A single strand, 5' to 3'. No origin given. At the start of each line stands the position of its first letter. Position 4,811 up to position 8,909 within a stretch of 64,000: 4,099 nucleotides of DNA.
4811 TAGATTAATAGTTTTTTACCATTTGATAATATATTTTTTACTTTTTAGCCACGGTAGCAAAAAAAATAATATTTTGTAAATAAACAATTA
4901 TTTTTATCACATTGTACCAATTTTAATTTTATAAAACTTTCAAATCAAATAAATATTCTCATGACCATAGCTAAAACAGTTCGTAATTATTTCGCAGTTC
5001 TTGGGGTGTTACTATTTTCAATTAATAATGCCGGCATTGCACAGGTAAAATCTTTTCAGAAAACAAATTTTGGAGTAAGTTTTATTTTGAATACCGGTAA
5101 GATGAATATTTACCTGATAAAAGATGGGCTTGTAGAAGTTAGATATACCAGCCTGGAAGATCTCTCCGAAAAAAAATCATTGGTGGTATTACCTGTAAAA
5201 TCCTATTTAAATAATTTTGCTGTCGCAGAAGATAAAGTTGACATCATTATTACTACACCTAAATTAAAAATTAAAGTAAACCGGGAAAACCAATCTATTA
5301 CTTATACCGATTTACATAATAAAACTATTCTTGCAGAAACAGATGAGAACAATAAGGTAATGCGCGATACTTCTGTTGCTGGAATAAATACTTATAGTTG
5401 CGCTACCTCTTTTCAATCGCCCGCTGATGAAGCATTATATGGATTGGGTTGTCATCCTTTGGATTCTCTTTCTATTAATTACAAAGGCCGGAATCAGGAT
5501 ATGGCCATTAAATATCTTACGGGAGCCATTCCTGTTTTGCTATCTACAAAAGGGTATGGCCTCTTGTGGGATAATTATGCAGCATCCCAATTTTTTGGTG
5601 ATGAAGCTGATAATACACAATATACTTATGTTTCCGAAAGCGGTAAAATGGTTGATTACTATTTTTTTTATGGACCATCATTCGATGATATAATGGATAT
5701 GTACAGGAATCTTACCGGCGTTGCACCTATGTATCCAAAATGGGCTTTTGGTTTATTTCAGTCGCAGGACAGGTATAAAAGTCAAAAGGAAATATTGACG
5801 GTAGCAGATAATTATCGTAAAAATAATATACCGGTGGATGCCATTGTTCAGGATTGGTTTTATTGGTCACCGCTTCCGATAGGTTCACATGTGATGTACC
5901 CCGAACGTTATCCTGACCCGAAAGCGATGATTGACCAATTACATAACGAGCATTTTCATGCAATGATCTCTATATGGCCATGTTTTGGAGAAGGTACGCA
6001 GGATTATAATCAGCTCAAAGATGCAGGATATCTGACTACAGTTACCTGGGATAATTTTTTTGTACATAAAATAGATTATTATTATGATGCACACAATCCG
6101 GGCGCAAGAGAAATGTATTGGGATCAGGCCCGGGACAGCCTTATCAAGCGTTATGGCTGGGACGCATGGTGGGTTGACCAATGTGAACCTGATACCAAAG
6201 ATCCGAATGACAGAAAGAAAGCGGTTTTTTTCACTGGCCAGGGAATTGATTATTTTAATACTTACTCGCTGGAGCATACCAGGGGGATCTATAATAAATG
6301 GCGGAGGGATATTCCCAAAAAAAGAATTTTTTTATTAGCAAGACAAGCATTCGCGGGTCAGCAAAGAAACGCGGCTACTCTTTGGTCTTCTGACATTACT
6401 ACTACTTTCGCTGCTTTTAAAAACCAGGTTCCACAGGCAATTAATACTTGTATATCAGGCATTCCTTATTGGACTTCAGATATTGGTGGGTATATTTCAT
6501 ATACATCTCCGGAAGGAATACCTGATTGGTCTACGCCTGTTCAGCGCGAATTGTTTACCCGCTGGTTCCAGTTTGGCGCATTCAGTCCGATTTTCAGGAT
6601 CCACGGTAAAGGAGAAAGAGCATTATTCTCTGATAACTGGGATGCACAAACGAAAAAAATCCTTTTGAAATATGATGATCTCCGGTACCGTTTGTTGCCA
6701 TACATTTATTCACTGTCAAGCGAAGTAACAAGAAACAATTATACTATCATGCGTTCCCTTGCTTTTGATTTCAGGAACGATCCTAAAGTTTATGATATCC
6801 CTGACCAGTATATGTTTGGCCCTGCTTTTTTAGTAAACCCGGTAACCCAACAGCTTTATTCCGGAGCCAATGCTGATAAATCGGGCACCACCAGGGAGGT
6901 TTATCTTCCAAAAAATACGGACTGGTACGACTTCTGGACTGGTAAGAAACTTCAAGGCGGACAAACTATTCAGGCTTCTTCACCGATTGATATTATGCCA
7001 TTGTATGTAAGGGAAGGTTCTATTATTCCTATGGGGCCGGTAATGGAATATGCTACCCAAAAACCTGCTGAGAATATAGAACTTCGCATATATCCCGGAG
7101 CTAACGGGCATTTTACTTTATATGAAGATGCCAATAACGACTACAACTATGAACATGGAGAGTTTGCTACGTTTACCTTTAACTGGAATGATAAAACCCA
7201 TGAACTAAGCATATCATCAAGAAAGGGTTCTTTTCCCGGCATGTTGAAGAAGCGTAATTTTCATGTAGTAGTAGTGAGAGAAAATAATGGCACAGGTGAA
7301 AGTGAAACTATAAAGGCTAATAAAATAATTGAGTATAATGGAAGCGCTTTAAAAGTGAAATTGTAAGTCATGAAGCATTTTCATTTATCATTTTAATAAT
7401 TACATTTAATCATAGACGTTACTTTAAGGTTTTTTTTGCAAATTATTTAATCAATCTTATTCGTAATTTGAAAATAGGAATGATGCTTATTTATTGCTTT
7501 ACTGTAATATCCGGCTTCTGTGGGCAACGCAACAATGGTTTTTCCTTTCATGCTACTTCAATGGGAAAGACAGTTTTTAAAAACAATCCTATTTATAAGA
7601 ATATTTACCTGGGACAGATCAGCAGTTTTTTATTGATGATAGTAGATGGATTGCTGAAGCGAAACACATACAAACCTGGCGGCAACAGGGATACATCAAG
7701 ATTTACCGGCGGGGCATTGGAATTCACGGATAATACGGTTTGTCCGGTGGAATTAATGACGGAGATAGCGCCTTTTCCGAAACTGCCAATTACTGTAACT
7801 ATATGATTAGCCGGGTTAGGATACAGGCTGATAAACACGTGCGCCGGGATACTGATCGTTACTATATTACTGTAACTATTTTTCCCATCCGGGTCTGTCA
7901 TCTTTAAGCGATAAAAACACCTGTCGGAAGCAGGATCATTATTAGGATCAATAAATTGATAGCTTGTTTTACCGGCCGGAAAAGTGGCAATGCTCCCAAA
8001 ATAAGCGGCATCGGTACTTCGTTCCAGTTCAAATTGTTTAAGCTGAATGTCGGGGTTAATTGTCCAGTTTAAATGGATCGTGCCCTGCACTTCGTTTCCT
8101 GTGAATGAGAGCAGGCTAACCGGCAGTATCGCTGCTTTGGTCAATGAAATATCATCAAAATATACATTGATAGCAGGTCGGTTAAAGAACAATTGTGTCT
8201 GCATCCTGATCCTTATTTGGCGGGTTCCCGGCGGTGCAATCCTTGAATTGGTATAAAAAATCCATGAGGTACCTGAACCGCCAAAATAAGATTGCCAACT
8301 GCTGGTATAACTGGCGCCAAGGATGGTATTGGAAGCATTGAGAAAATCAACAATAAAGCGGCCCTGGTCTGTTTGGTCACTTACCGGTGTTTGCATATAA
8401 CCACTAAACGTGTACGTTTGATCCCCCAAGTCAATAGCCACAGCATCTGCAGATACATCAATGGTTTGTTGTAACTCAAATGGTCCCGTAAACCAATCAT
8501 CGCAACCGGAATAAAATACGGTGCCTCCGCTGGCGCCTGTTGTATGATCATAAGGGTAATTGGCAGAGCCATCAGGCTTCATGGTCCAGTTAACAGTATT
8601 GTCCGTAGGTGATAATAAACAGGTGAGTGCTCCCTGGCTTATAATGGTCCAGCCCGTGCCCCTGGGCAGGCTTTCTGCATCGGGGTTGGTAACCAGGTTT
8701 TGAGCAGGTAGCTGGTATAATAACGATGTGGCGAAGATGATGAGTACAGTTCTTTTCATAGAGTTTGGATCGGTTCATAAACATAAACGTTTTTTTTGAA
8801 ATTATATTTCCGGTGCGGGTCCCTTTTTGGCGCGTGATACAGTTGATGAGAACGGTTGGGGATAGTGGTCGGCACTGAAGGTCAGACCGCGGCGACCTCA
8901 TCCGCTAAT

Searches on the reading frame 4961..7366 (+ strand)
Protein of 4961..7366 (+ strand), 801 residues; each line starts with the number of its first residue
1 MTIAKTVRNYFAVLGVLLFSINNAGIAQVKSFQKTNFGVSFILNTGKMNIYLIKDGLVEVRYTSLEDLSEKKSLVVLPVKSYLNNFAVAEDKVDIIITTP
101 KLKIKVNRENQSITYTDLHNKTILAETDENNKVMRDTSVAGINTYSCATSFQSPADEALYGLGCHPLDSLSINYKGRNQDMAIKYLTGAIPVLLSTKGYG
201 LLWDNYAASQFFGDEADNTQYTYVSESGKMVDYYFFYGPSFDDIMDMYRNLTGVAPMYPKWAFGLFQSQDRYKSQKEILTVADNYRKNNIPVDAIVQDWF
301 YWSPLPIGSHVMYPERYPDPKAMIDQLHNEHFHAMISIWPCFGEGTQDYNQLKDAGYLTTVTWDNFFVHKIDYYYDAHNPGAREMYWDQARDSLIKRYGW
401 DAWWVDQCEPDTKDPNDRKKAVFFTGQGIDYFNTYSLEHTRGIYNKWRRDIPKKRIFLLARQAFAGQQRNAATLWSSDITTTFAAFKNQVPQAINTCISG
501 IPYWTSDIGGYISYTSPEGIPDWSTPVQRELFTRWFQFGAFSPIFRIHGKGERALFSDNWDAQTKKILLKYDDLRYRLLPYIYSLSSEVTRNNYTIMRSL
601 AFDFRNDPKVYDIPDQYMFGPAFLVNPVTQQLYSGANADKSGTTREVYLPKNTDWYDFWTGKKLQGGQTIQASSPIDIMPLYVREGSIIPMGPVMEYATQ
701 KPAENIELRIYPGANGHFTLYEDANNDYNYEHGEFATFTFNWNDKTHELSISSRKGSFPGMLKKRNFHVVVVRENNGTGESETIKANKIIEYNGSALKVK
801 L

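Call 10: search_protein_families(library=pfam, proteins=[window:4961-7366:+])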
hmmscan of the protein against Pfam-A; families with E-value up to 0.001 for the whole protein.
window:4961-7366:+ (801 aa): 4 families
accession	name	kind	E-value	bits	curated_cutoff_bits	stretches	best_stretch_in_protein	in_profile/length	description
PF01055.32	Glyco_hydro_31_2nd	-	9.3e-85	285.3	23.5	1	256-585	2-328/328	Glycosyl hydrolases family 31 TIM-barrel domain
PF21365.3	Glyco_hydro_31_3rd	-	1.3e-28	99.7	24.4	1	594-689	2-87/87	Glycosyl hydrolase family 31 C-terminal domain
PF17137.9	DUF5110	-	4.4e-23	81.6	27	1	706-772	2-69/71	Domain of unknown function (DUF5110)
PF13802.12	Gal_mutarotas_2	-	2.1e-13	51.4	27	1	48-211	2-183/184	Glycosyl hydrolase 31 N-terminal galactose mutarotase-like domain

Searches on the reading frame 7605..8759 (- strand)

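Call 10: search_protein_families(library=pfam, proteins=[window:7605-8759:-])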
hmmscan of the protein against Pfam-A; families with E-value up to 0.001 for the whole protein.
window:7605-8759:- (384 aa): 1 family
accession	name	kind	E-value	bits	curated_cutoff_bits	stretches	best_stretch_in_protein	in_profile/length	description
PF18962.6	Por_Secre_tail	-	2.9e-10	40.7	27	1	312-381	1-75/75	Secretion system C-terminal sorting domain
